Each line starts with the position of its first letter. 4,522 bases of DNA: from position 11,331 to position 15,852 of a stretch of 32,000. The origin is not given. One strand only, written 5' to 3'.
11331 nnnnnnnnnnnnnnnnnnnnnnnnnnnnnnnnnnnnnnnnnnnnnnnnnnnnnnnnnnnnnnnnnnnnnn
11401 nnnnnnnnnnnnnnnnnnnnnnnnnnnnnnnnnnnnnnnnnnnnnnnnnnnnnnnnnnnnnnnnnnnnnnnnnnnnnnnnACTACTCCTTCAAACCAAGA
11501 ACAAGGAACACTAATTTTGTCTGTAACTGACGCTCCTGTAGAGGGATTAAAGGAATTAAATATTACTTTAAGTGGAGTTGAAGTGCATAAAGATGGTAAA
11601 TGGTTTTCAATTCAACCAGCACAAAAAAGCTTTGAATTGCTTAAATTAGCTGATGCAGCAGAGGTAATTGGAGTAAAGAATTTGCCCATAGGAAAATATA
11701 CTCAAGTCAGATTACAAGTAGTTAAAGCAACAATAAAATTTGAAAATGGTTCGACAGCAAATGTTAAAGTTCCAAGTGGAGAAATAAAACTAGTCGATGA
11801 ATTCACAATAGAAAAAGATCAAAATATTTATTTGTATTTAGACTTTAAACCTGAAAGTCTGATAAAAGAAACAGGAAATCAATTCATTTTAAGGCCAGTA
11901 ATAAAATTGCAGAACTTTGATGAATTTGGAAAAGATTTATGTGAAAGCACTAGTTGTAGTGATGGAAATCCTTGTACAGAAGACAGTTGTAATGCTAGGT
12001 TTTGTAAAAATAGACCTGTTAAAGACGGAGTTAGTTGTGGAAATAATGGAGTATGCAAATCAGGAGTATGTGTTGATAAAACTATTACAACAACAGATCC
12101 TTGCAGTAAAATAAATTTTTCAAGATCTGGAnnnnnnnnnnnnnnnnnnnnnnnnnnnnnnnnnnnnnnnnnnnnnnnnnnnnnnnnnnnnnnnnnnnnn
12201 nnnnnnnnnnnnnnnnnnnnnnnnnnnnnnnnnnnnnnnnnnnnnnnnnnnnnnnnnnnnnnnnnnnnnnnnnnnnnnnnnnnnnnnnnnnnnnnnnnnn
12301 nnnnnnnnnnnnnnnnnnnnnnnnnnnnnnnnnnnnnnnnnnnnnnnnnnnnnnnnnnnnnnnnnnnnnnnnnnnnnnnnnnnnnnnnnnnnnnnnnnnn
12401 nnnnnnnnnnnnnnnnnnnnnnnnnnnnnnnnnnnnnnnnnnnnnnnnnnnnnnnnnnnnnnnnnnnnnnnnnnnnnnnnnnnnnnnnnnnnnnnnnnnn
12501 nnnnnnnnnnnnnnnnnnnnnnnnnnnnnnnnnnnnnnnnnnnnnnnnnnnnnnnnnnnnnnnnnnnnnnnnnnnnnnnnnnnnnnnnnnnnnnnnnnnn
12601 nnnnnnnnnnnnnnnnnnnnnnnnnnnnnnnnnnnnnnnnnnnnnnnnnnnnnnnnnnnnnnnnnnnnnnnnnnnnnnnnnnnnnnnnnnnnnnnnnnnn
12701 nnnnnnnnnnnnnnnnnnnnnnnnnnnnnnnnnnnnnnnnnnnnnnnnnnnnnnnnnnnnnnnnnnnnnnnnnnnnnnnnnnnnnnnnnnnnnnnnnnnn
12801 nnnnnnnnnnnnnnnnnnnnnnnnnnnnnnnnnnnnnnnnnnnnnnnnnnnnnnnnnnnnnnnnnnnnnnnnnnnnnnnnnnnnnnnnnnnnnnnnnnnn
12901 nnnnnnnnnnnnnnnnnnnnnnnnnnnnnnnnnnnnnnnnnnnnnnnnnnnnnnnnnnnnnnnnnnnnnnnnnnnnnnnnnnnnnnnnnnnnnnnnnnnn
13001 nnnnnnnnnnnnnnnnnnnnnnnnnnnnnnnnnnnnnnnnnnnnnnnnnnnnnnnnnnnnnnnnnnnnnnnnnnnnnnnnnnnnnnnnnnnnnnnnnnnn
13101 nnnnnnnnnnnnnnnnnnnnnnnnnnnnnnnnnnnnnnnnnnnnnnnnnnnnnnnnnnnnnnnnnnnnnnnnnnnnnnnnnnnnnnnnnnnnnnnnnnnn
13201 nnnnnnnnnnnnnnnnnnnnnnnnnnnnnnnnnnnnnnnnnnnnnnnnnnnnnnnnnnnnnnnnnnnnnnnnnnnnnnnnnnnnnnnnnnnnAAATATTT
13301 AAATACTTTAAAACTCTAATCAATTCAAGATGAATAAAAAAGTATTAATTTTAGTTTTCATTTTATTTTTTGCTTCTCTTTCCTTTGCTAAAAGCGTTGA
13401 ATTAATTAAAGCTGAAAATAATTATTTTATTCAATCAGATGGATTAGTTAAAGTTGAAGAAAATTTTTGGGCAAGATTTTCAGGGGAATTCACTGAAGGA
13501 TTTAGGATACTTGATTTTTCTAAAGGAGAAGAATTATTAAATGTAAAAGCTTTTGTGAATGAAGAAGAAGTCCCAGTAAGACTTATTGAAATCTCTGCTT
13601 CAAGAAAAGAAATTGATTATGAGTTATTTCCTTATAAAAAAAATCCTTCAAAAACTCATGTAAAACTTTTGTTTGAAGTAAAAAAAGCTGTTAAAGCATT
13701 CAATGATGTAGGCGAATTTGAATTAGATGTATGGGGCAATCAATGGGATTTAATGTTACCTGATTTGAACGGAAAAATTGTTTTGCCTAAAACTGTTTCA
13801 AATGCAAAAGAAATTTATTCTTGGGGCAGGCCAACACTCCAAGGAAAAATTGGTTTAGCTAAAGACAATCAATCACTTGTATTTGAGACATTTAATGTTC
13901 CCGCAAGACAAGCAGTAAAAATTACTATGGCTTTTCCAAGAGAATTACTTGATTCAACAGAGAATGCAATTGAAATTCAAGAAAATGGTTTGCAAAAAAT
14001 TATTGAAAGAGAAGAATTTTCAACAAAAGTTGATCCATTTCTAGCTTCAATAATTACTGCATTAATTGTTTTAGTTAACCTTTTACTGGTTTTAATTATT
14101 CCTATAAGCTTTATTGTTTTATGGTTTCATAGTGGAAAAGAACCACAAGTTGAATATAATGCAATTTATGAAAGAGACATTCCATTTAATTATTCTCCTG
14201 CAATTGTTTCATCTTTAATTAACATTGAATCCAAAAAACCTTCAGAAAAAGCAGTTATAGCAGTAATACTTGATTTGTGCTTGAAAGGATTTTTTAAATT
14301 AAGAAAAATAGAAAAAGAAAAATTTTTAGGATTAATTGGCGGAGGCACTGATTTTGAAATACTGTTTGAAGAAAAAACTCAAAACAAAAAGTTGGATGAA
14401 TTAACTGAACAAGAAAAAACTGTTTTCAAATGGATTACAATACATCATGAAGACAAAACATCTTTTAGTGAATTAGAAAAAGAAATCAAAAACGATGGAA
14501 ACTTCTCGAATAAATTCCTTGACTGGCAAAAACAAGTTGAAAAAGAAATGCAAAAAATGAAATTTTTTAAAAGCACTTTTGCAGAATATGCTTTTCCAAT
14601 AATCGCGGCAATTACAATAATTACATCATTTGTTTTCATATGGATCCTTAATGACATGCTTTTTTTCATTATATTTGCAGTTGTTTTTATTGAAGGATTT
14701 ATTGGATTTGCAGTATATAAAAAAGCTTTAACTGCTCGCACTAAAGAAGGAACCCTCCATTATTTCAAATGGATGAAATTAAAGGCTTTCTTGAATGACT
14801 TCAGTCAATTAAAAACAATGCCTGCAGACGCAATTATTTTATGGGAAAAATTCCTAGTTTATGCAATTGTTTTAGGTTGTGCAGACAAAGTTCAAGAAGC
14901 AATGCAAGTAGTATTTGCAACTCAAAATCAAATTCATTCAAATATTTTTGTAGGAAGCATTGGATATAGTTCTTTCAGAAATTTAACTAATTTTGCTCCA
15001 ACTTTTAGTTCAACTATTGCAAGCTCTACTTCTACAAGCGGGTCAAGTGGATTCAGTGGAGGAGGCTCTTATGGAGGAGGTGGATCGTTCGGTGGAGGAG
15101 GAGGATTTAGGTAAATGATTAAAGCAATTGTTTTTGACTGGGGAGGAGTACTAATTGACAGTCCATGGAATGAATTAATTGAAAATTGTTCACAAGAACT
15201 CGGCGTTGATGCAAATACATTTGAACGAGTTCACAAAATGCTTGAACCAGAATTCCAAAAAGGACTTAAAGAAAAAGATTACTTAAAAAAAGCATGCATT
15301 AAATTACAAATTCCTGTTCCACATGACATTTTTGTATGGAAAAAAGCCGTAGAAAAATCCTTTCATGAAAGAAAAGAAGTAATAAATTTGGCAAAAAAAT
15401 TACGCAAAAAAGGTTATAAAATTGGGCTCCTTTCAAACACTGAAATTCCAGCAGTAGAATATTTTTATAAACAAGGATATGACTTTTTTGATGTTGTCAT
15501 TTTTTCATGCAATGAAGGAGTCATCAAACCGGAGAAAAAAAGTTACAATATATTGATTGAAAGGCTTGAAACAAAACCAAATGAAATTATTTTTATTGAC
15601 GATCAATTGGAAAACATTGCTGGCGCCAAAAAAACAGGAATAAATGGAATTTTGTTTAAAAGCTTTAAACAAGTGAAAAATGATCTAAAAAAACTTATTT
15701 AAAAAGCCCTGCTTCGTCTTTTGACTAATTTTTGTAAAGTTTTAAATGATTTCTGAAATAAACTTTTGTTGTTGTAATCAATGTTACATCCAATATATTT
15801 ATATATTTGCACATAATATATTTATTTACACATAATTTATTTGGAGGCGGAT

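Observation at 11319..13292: Pilin-signal-anchored, integrin-like 7-repeat FG-GAP propeller protein: candidate cell-contact adhesin system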

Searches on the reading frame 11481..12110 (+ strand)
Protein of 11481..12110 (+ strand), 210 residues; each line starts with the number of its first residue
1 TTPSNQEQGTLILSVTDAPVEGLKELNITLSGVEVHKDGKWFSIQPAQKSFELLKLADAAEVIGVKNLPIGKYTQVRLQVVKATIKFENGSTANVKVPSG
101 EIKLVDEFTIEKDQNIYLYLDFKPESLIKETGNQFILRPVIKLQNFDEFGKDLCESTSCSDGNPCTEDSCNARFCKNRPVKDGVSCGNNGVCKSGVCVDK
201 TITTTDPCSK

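Call 68: predict_structure(alignment_id=A4)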
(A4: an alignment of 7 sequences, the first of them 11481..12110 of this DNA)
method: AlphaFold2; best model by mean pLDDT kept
length: 210 residues; sequences in the alignment: 7
mean_pLDDT: 70.4   pTM: 0.54
mean pLDDT of the five models: 70.4, 70.0, 66.1, 62.6, 54.3
residues with pLDDT >= 90: 2; 70-90: 122; 50-70: 57; < 50: 29
segments of 3 or more residues with pLDDT < 50: 1-4, 54-56, 147-153, 203-210
pLDDT, mean of each block of 10 residues (from residue 1): 61 69 73 84 73 53 82 80 80 73 64 80 71 71 58 53 77 65 82 85 47
secondary structure, 60 per line:
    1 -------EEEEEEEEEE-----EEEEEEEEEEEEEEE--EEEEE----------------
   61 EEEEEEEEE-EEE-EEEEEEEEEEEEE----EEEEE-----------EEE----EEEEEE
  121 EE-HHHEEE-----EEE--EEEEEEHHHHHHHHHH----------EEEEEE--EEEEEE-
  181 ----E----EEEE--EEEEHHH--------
elements in order: E8-17 E23-37 E40-44 E61-69 E71-73 E75-87 E92-96 E108-110 E115-122 E127-129 E135-137 E140-145 H146-155 E166-171 E174-179 E190-193 E196-199

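Call 71: fold_search(model_id=the predicted structure, library=pdb)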
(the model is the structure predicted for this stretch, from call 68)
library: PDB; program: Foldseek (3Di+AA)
matches with E <= 10: 747; with E <= 0.001: 0
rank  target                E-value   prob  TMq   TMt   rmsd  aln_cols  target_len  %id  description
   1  5imy_B                2.1e-03  0.84  0.18  0.10  10.7       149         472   10  Trapped Toxin (released 2016-08-24)
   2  4h40_B                4.0e-03  1.00  0.34  0.25   6.7       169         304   11  Crystal structure of a putative cell adhesion protein (BF2867) from Bacteroides fragilis NCTC 9343 at 2.57 A resolutio (released 2012-10-03)
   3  1pfo                  5.2e-03  0.94  0.21  0.11   9.5       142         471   12  PERFRINGOLYSIN O (released 1998-08-05)
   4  1m3i_A                8.0e-03  0.87  0.21  0.11   9.8       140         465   12  Perfringolysin O, new crystal form (released 2004-02-03)
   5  5imw_A                8.0e-03  0.57  0.17  0.09  11.3       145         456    9  Trapped Toxin (released 2016-08-24)
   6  5imw_B                8.4e-03  0.60  0.18  0.10  11.0       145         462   10  Trapped Toxin (released 2016-08-24)
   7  3hvn                  8.9e-03  0.84  0.20  0.11  12.0       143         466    8  Crystal structure of cytotoxin protein suilysin from Streptococcus suis (released 2010-03-02)
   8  4zgh                  8.9e-03  0.60  0.17  0.09  10.5       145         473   12  Structure of Sugar Binding Protein Pneumolysin (released 2016-03-09)
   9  4bik_C                1.2e-02  0.51  0.18  0.10  11.8       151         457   10  Structure of a disulfide locked mutant of Intermedilysin with human CD59 (released 2013-05-08)
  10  8jl4_A                1.3e-02  0.99  0.27  0.12   9.3       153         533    8  membrane proteins (released 2024-05-22)
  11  2mca_MODEL_1_A        1.3e-02  0.75  0.17  0.28   9.7       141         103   12  NMR structure of the protein YP_002937094.1 from Eubacterium rectale (released 2013-09-04)
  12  4bik_A                1.3e-02  0.72  0.19  0.11  11.3       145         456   10  Structure of a disulfide locked mutant of Intermedilysin with human CD59 (released 2013-05-08)
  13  5imt_A                1.3e-02  0.54  0.17  0.10  10.8       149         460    9  Toxin receptor complex (released 2016-08-24)
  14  4cdb                  1.4e-02  0.77  0.18  0.11   9.4       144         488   12  Crystal structure of listeriolysin O (released 2014-04-23)
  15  5imy_A                1.4e-02  0.57  0.19  0.10  11.1       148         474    8  Trapped Toxin (released 2016-08-24)
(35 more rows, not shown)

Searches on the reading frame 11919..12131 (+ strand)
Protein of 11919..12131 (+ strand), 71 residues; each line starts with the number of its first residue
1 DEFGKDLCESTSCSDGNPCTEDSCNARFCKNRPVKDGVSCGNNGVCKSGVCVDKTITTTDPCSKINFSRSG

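Call 7: search_protein_families(library=pfam, proteins=[window:11919-12131:+], max_evalue=10)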
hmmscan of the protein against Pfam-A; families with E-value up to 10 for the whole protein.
seq(71 aa): 5 families
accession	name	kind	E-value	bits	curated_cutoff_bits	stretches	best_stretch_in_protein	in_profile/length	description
PF00526.23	Dicty_CTDC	-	4.6e-05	23.6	27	1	12-26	1-15/24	Dictyostelium (slime mold) repeat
PF17771.6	ADAMTS_CR_2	-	0.014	16.3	27.3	1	5-52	27-69/69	ADAMTS cysteine-rich domain 2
PF23416.1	DUF7107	-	0.034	14.9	24.6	2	39-64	7-31/48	Domain of unknown function (DUF7107)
PF23106.1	EGF_Teneurin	-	0.16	12.5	24.3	1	38-52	3-17/30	Teneurin-like EGF domain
PF25379.1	Adt-1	-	6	7.7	31.8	1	24-53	44-71/76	Adt-1-like domain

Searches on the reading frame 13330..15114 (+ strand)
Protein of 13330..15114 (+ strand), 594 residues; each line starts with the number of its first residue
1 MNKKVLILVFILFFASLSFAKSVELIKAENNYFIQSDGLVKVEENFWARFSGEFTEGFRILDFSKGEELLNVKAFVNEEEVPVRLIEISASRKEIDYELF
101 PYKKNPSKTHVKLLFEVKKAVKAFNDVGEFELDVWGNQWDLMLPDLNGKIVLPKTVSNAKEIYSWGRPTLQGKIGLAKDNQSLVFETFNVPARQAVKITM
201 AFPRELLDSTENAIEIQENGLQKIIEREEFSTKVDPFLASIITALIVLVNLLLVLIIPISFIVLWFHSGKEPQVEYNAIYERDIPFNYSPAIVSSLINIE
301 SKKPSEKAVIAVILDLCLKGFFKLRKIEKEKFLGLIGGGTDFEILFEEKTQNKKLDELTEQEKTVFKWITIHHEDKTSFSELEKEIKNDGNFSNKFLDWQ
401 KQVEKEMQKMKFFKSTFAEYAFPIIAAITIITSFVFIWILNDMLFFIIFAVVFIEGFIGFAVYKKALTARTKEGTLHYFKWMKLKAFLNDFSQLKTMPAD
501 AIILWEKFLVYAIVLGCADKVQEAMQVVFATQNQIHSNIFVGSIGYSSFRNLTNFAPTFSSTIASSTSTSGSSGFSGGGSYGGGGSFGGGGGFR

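Call 3: search_protein_families(library=pfam, proteins=[window:13330-15114:+], max_evalue=0.1)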
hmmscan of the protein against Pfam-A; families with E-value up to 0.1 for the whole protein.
window:13330-15114:+ (594 aa): 5 families
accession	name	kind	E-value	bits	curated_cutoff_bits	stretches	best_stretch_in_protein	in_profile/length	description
PF20990.2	DUF2207_C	-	8.6e-47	160.3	33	1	278-525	2-247/247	Predicted membrane protein (DUF2207) C-terminal domain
PF09972.14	DUF2207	-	9.5e-20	71.9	24.4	1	30-202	7-172/172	Predicted membrane protein (DUF2207) N-terminal domain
PF12420.13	DUF3671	-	0.0011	18.9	34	1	357-458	102-206/223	Fam-L, Fam-M like protein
PF04246.17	RseC_MucC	-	0.0028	18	24.4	1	401-471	52-122/130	Positive regulator of sigma(E), RseC/MucC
PF03412.21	Peptidase_C39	-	0.091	13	22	0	368-427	20-81/133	Peptidase C39 family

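Call 4: search_protein_families(library=ncbifam, proteins=[window:13330-15114:+], max_evalue=0.1)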
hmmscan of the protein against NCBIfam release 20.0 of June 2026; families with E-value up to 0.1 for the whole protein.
window:13330-15114:+ (594 aa): 0 families

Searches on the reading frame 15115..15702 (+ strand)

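Call 3: search_protein_families(library=pfam, proteins=[window:15115-15702:+], max_evalue=0.1)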
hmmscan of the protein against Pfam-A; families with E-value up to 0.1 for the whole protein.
window:15115-15702:+ (195 aa): 5 families
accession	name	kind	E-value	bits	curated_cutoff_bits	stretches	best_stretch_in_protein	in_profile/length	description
PF00702.32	Hydrolase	-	1.6e-21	78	26.4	1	2-173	1-189/191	haloacid dehalogenase-like hydrolase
PF13419.12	HAD_2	-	6.8e-16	59.3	23.8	1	5-179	1-176/178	Haloacid dehalogenase-like hydrolase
PF13242.12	Hydrolase_like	-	0.00021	21.6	22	1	138-183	4-50/75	HAD-hyrolase-like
PF11019.14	DUF2608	-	0.012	15.5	22.6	1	147-172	170-195/244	Protein of unknown function (DUF2608)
PF03031.24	NIF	-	0.084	13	21.8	0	141-193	94-145/160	NLI interacting factor-like phosphatase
